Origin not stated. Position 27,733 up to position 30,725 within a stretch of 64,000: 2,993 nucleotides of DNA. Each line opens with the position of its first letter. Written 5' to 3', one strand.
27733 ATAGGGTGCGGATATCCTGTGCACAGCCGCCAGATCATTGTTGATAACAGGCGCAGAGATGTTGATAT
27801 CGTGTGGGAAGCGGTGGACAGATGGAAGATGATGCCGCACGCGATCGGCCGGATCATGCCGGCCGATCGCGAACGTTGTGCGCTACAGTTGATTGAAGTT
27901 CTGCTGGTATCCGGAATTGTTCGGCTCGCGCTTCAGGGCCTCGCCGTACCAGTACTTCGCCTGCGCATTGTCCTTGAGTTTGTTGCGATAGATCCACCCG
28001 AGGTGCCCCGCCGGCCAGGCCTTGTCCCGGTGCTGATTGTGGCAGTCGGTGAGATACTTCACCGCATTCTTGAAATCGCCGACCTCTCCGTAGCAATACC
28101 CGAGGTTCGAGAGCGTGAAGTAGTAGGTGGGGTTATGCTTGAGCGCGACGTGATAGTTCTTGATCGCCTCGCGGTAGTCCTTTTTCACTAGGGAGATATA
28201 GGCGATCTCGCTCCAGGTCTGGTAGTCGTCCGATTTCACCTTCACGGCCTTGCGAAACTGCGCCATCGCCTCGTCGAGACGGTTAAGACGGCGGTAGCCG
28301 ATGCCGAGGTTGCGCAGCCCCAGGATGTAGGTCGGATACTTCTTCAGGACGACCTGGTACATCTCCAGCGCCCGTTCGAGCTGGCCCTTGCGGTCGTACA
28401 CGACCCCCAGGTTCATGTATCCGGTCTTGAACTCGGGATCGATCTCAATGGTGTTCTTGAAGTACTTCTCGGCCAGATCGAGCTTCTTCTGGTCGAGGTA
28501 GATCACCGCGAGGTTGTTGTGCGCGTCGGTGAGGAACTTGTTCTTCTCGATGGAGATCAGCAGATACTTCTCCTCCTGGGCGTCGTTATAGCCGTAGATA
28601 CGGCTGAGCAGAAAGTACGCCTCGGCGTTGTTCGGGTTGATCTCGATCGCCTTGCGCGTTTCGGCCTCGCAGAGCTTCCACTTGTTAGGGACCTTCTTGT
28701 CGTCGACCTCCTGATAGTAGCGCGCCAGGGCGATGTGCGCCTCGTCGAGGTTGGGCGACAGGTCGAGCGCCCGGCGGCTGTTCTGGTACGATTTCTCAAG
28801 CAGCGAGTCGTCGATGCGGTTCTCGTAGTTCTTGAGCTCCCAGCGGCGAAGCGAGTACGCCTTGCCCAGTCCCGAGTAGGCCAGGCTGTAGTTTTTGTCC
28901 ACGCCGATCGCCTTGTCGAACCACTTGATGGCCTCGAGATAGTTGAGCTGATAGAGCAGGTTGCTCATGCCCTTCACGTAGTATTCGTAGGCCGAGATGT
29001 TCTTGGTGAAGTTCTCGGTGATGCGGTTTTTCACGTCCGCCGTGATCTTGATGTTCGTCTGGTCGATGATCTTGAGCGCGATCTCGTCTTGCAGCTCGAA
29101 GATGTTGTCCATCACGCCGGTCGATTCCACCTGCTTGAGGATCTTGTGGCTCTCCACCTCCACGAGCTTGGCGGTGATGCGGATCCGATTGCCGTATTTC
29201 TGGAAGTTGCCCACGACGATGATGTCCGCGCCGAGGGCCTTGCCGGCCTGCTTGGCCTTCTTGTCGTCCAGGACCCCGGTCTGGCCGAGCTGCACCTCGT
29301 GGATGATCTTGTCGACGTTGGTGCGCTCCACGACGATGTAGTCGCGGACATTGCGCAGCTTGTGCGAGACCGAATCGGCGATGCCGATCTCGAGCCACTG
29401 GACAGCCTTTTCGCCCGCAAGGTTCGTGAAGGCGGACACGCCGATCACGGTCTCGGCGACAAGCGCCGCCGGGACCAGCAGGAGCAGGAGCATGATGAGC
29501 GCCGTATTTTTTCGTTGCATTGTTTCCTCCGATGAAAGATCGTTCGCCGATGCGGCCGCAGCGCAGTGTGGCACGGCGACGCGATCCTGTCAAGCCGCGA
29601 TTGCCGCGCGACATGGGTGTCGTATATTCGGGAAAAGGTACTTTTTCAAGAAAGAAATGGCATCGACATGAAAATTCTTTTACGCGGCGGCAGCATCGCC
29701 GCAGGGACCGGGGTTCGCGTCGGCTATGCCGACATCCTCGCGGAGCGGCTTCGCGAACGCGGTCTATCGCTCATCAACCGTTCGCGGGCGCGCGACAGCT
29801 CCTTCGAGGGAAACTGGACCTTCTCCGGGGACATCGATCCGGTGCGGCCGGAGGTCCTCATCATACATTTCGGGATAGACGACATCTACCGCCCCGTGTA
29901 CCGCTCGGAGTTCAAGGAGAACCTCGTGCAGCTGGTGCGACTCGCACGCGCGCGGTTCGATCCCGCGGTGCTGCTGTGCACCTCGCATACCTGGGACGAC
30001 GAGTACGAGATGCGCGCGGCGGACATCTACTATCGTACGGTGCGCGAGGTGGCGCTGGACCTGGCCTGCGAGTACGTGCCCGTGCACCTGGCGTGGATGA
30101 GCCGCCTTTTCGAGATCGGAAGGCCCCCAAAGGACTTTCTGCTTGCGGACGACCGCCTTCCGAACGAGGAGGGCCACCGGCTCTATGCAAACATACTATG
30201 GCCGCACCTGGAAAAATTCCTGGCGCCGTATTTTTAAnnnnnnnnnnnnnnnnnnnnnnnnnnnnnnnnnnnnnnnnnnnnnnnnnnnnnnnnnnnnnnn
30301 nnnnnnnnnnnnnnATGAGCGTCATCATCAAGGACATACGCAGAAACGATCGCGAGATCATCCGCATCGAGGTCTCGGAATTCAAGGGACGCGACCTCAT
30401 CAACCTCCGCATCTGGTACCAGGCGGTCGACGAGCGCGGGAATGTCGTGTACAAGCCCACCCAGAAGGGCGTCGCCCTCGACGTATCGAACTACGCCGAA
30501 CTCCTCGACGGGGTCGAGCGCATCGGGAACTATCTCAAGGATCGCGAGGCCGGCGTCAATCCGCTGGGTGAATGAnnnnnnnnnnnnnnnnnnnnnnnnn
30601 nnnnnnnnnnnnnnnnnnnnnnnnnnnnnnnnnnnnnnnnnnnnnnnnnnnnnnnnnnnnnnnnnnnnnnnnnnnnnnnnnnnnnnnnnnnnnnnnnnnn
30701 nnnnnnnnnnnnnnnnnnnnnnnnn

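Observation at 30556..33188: Receiver-domain PP2C phosphatase coupled to a FliG-C-like protein instead of the usual STAS/anti-sigma partners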

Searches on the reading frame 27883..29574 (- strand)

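Call 4: search_protein_families(library=pfam, proteins=[window:27883-29574:-], max_evalue=1)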
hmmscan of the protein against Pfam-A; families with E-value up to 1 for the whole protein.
window:27883-29574:- (563 aa): 33 families (the best 25 are shown)
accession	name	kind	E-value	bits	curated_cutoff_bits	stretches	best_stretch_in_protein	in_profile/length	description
PF00515.34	TPR_1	-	1.1e-32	111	27.8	5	350-382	2-34/34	Tetratricopeptide repeat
PF07719.23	TPR_2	-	1.4e-29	100.1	27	4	350-381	2-33/34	Tetratricopeptide repeat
PF13431.12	TPR_17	-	3.7e-29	99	24.4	4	307-330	3-26/34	Tetratricopeptide repeat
PF13414.12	TPR_11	-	1.4e-23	82.8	26.8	5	212-240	10-38/42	TPR repeat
PF13181.12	TPR_8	-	6.6e-22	76.2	25.7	4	350-381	2-33/34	Tetratricopeptide repeat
PF13424.12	TPR_12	-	1e-21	77.4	30.1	4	351-411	5-73/77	Tetratricopeptide repeat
PF13428.12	TPR_14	-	8.5e-16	57.3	23.5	2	422-458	6-42/44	Tetratricopeptide repeat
PF14559.12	TPR_19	-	8.7e-16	58.5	25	3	360-415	2-57/68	Tetratricopeptide repeat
PF13432.12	TPR_16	-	7.2e-15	55.5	32.7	2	355-415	3-63/65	Tetratricopeptide repeat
PF13374.12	TPR_10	-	2e-14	53.5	27.5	3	421-446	6-31/42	Tetratricopeptide repeat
PF13176.12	TPR_7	-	4.3e-13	48.6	27.9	3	387-410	3-26/36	Tetratricopeptide repeat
PF13174.12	TPR_6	-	8.8e-13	48.4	26.3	1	386-415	3-32/33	Tetratricopeptide repeat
PF25064.1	ARM_TT21_5th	-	7.3e-08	33.2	27.8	2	458-519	8-69/117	TT21 fifth ARM repeats domain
PF23914.1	TPR_CcmH_CycH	-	2.2e-07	31.3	42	1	433-480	103-150/158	Cytochrome c-type biogenesis protein H TPR domain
PF03783.19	CsgG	-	3.1e-07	30.4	20.8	1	44-132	12-106/210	Curli production assembly/transport component CsgG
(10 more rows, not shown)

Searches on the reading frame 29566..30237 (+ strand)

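Call 34: search_protein_families(library=pfam, proteins=[window:29566-30237:+], max_evalue=0.0001)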
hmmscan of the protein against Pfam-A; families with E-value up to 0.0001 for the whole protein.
window:29566-30237:+ (223 aa): 1 family
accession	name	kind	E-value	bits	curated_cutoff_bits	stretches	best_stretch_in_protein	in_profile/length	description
PF13472.12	Lipase_GDSL_2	-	2.5e-16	61.1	32.9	1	41-206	3-178/178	GDSL-like Lipase/Acylhydrolase family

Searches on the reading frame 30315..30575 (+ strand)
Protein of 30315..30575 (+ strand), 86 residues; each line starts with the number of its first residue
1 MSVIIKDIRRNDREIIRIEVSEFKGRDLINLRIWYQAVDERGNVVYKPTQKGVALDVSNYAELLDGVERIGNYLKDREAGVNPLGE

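Call 55: search_protein_families(library=ncbifam, proteins=[window:30315-30575:+], max_evalue=0.001)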
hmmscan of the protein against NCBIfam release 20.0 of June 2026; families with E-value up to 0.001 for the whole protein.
window:30315-30575:+ (86 aa): 0 families

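Call 67: search_protein_families(library=pfam, proteins=[window:30315-30575:+], max_evalue=0.0001)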
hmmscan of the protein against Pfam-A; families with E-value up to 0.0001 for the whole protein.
window:30315-30575:+ (86 aa): 1 family
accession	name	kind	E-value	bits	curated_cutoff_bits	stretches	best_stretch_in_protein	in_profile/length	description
PF02229.22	PC4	-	1.1e-11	44.5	25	1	15-65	6-51/52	Transcriptional Coactivator p15 (PC4)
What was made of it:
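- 30315..30575 (+): Convergent PC4-like (ssDNA-binding fold) gene of 86 aa. Its 3' end overlaps the hybrid gene's 3' end by 20 nt. It is the most constant neighbour but sits in a different transcription unit. Pfam PC4 1.1e-11 (call 67).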
